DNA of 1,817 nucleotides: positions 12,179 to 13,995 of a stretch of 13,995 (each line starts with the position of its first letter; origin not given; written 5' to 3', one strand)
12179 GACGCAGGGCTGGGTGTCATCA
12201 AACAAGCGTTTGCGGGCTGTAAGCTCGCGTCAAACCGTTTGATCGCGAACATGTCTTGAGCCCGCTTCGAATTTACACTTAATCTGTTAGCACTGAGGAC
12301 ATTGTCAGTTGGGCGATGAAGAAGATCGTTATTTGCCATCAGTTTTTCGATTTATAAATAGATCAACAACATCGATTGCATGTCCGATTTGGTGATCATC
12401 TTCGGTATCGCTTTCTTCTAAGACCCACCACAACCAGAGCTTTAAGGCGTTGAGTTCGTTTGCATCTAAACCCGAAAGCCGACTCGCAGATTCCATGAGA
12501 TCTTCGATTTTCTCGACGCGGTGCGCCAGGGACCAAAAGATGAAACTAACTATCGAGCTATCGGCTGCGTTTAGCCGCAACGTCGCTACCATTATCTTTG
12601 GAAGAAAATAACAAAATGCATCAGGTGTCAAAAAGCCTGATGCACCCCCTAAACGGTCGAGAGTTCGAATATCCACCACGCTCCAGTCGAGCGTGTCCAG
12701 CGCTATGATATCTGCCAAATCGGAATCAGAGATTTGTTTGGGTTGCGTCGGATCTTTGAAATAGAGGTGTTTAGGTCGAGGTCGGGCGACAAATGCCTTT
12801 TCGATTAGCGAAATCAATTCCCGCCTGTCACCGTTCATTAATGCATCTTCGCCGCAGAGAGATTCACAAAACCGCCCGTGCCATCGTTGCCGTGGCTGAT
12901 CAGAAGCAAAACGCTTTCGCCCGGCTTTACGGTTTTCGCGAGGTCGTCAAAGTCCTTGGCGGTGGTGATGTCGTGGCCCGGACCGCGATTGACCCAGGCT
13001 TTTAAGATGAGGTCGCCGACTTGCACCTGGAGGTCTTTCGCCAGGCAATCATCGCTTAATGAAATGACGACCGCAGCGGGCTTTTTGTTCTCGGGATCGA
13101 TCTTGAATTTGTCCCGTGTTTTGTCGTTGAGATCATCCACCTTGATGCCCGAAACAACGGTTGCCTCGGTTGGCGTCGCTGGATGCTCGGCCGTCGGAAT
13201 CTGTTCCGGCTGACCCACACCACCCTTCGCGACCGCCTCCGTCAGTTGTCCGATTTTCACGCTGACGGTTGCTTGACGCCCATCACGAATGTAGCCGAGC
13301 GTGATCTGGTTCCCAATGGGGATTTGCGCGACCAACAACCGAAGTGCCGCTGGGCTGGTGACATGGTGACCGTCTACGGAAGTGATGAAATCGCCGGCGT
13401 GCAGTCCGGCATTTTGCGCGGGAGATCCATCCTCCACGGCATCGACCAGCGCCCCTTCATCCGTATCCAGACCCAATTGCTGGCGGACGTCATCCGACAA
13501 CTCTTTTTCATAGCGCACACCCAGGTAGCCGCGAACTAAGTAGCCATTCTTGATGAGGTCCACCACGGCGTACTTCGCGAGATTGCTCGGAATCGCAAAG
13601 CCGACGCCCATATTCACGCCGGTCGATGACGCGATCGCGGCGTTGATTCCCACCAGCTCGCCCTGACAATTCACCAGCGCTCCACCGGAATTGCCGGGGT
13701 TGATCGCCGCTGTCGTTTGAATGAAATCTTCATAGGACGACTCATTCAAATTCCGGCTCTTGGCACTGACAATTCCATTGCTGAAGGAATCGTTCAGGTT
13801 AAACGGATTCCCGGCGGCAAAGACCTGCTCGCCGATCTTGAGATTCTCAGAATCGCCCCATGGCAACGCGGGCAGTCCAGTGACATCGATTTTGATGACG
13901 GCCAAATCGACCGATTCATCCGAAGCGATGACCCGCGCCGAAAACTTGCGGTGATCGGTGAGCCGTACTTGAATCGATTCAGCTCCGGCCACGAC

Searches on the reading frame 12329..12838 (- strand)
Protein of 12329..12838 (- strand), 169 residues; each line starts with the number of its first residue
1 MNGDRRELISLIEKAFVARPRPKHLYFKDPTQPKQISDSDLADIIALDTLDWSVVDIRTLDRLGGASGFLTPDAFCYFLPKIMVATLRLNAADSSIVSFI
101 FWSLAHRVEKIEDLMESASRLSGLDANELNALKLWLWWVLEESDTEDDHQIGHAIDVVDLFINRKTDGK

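Call 7: search_protein_families(library=pfam, proteins=[window:12329-12838:-], max_evalue=0.01)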
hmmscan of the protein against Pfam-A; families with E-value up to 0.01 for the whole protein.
window:12329-12838:- (169 aa): 1 family
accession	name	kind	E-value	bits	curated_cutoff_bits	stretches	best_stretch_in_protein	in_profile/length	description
PF20461.3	DUF6714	-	4.4e-05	24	27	1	5-146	2-144/161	Family of unknown function (DUF6714)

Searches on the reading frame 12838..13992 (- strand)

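Call 7: search_protein_families(library=pfam, proteins=[window:12838-13992:-], max_evalue=0.01)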
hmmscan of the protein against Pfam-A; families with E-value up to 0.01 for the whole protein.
window:12838-13992:- (384 aa): 5 families
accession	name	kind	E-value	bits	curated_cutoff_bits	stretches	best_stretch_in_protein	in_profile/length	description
PF13365.12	Trypsin_2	-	5.5e-27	95.7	27.6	1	5-116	23-144/144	Trypsin-like peptidase domain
PF13180.12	PDZ_2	-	6.5e-17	62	27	1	155-247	1-80/80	PDZ domain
PF17820.7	PDZ_6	-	7.6e-12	45.2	27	1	183-224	2-42/54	PDZ domain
PF00089.32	Trypsin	-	3.8e-11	43.7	20.6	1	3-137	55-214/220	Trypsin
PF00595.29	PDZ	-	4.9e-10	40.1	23.2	1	155-232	10-78/81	PDZ domain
